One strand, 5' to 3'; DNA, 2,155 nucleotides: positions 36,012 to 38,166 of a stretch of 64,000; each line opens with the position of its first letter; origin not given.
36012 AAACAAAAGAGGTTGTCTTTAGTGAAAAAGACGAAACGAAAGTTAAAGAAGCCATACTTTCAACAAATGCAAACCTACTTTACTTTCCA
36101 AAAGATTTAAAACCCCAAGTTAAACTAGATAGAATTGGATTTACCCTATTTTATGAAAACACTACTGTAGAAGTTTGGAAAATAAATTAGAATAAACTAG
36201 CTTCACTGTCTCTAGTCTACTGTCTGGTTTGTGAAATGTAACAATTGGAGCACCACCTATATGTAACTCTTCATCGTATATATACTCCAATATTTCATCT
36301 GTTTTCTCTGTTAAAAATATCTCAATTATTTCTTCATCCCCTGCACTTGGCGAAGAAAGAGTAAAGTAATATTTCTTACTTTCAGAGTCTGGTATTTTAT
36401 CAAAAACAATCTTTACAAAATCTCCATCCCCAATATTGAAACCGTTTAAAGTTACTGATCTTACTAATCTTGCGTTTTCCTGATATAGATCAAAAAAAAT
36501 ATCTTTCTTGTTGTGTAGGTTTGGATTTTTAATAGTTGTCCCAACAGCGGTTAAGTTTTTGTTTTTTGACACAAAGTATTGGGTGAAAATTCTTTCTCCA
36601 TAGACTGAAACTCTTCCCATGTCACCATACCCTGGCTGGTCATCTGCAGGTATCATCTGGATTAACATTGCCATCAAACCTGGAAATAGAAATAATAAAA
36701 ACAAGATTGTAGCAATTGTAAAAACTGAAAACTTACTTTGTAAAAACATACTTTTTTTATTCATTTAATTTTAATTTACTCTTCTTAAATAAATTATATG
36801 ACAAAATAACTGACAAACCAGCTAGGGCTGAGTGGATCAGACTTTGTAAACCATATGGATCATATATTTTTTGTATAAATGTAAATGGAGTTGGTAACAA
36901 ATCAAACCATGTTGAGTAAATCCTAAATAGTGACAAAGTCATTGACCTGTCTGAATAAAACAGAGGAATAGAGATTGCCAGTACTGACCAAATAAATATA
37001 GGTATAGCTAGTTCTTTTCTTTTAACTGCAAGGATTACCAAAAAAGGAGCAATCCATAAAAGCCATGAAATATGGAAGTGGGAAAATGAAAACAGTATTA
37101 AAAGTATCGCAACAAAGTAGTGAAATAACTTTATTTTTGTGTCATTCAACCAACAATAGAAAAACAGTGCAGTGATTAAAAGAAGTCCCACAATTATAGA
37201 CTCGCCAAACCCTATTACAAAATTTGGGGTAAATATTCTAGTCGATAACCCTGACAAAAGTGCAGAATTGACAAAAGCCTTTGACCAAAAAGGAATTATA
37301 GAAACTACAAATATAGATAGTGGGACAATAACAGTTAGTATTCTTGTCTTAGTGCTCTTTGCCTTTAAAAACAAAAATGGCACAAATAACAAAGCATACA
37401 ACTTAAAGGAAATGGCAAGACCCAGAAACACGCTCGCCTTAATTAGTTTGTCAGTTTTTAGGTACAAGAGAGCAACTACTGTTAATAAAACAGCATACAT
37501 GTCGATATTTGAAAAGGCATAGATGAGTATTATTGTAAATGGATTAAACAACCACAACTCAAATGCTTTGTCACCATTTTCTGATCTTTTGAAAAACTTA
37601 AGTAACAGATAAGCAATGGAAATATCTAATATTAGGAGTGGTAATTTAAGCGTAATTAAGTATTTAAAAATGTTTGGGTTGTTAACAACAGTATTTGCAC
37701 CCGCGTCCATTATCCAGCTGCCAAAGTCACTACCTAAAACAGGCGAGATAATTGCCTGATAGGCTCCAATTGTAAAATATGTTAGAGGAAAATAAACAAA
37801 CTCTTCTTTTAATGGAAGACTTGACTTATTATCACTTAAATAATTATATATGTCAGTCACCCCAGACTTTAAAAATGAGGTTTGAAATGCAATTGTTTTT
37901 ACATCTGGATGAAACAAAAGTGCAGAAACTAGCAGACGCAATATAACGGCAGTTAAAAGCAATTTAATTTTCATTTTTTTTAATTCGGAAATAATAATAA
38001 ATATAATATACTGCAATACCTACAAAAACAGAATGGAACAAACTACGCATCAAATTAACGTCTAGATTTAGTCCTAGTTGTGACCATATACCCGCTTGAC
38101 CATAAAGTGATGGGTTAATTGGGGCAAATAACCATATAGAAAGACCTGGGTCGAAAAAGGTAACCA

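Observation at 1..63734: Glycosylation super-locus with 22 GT-C-like polytopic membrane proteins in about 64 kb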

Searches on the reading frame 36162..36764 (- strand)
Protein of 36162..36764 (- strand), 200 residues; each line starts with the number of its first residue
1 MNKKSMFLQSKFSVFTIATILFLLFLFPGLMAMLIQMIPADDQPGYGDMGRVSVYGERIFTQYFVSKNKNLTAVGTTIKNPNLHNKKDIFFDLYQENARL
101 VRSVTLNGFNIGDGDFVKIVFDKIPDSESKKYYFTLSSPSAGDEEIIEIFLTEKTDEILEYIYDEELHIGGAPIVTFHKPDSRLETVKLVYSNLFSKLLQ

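Call 10: search_protein_families(library=pfam, max_evalue=0.01, proteins=[window:36162-36764:-])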
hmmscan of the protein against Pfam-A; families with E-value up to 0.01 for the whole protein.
window:36162-36764:- (200 aa): 0 families

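Call 16: search_protein_families(library=pfam, max_evalue=0.1, proteins=[window:36162-36764:-])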
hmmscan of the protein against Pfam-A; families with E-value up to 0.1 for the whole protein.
window:36162-36764:- (200 aa): 0 families

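Call 88: search_protein_families(library=phrogs, max_evalue=0.01, proteins=[window:36162-36764:-])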
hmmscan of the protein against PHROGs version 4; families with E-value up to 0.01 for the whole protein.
window:36162-36764:- (200 aa): 0 families
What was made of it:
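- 36162..36764 (-): g32: unknown 200-aa single-TM protein. no hit in calls 10, 16, 88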

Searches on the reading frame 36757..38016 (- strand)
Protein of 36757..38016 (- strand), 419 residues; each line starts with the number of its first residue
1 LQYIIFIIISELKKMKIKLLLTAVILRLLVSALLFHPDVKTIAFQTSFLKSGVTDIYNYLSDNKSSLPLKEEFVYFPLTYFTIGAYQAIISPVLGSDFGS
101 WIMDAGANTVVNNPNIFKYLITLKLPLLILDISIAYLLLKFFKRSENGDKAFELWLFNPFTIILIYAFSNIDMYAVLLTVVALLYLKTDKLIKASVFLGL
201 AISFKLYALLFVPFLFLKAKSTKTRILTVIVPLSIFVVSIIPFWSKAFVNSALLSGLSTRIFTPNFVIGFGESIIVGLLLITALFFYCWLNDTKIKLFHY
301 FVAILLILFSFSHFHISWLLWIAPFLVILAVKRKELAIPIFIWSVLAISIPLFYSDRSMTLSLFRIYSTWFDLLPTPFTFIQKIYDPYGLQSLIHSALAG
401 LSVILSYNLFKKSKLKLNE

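Call 6: search_protein_families(library=pfam, max_evalue=0.01, proteins=[window:36757-38016:-])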
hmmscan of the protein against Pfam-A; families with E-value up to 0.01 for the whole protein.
window:36757-38016:- (419 aa): 1 family
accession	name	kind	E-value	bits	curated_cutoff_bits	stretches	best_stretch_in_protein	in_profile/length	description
PF09594.16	GT87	-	0.00011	22.4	25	1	135-261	38-166/237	Glycosyltransferase family 87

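Call 22: search_protein_families(library=ncbifam, max_evalue=0.1, proteins=[window:36757-38016:-])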
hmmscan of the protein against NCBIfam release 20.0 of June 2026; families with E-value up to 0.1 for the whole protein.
window:36757-38016:- (419 aa): 0 families
